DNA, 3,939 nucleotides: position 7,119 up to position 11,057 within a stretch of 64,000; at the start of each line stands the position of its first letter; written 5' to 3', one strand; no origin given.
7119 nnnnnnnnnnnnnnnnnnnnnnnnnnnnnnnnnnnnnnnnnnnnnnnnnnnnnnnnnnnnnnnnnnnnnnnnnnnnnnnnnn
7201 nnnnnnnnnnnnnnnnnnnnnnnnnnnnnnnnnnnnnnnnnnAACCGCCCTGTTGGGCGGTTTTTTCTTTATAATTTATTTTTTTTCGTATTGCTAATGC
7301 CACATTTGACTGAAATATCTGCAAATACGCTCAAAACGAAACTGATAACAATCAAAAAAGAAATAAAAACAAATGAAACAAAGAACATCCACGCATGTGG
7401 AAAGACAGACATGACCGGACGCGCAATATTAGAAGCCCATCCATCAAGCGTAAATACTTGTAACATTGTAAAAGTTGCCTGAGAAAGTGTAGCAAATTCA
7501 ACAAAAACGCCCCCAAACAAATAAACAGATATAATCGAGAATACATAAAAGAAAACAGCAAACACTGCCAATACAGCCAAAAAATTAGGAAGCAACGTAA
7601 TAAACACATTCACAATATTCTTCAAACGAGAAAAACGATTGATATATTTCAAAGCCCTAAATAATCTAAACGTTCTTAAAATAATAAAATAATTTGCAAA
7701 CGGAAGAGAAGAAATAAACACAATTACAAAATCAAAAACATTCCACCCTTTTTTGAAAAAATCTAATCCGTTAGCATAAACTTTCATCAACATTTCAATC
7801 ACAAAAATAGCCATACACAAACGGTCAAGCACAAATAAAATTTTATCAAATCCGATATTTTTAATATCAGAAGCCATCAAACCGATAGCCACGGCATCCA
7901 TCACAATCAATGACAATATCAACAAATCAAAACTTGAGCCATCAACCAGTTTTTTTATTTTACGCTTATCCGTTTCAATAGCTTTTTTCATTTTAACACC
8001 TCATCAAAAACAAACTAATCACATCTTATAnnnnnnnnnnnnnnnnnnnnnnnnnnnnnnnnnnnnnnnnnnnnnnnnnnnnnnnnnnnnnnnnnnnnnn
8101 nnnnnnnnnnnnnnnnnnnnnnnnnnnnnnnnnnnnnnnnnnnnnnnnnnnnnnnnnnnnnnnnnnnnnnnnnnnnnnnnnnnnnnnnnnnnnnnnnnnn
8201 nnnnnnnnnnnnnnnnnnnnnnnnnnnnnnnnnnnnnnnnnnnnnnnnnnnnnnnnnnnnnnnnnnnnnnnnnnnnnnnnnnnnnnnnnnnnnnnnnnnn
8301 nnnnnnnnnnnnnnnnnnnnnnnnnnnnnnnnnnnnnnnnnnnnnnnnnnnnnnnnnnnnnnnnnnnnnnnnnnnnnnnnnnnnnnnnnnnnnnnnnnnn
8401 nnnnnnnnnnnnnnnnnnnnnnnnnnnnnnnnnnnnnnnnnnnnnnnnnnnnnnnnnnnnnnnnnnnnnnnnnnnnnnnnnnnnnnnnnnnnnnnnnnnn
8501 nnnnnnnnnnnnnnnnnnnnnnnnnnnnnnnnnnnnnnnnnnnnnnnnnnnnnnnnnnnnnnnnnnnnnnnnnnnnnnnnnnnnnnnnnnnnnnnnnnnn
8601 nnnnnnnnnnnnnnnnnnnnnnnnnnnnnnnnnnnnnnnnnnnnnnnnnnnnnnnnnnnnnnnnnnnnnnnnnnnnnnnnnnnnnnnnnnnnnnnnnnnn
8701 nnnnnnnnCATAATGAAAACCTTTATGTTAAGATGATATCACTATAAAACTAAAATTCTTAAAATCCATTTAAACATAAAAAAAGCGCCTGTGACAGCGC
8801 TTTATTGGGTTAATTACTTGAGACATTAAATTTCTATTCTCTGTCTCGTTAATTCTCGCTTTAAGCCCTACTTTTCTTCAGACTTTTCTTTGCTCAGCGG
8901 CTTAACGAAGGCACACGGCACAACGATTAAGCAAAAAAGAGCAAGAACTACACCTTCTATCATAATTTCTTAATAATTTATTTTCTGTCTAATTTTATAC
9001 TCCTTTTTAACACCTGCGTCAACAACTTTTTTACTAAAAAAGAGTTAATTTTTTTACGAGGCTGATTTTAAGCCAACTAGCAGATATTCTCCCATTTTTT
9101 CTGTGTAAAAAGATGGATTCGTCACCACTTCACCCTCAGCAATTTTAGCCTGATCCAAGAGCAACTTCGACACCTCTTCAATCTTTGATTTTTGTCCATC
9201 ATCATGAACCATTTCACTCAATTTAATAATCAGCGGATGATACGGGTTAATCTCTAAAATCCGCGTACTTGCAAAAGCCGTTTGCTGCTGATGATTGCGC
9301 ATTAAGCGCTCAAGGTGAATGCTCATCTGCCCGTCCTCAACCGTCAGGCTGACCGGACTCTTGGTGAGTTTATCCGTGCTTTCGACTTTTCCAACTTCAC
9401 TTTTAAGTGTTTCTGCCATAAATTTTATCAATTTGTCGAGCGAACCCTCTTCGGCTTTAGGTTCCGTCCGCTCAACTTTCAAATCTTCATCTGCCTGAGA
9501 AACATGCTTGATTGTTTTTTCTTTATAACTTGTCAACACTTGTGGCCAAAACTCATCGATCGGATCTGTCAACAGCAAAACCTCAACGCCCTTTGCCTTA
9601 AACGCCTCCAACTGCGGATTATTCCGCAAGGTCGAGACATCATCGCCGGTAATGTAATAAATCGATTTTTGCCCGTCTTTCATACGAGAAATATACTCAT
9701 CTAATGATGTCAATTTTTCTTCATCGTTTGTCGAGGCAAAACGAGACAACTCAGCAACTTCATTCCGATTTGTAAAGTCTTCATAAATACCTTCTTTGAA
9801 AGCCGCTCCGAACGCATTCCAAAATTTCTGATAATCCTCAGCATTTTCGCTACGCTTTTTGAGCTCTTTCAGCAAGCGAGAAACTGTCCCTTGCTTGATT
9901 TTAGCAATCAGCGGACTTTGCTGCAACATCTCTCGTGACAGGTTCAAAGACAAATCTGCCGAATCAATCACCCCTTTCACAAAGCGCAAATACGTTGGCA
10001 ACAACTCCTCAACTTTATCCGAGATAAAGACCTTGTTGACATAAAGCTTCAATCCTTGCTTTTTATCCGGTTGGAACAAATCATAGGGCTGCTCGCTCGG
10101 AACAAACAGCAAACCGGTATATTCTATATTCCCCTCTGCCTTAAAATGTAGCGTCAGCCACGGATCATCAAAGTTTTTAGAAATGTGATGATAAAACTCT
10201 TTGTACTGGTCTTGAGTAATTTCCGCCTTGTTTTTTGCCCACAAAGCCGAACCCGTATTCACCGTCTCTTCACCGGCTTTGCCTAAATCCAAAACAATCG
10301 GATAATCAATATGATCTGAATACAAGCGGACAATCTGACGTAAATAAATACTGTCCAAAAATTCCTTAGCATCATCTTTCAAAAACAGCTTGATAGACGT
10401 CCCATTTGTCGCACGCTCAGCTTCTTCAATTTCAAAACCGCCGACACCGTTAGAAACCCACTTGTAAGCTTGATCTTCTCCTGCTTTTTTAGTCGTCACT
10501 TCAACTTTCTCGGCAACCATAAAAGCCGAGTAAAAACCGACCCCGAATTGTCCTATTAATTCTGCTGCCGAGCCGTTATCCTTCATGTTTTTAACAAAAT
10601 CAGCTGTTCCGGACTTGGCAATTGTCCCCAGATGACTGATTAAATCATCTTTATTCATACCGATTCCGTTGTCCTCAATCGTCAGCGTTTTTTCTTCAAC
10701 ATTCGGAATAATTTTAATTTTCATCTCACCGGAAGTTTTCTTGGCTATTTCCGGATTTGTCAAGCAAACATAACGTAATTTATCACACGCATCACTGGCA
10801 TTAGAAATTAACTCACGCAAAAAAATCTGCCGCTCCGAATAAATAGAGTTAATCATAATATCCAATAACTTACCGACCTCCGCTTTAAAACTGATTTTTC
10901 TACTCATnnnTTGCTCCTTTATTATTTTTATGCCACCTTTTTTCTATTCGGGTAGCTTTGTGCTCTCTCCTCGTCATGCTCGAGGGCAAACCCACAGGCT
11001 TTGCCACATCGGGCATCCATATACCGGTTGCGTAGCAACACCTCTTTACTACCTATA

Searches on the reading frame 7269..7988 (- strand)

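Call 83: search_protein_families(library=pfam, proteins=[window:7269-7988:-], max_evalue=0.00001)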
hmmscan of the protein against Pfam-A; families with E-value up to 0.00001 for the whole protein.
window:7269-7988:- (239 aa): 1 family
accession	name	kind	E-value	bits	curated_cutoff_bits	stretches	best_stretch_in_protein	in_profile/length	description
PF00520.37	Ion_trans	-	4.3e-29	101.9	25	1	19-224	3-231/241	Ion transport protein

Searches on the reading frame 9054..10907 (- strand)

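Call 83: search_protein_families(library=pfam, proteins=[window:9054-10907:-], max_evalue=0.00001)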
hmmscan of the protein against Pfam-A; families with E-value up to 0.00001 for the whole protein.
window:9054-10907:- (617 aa): 3 families
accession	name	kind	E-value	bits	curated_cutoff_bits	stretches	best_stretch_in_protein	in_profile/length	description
PF00183.23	HSP90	-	6.8e-122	408.5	24.4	1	213-614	79-491/518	Hsp90 protein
PF13589.12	HATPase_c_3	-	1.6e-12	48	25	1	30-153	7-106/137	Histidine kinase-, DNA gyrase B-, and HSP90-like ATPase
PF02518.31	HATPase_c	-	1.2e-06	29.4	26.4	1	28-137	4-93/111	Histidine kinase-, DNA gyrase B-, and HSP90-like ATPase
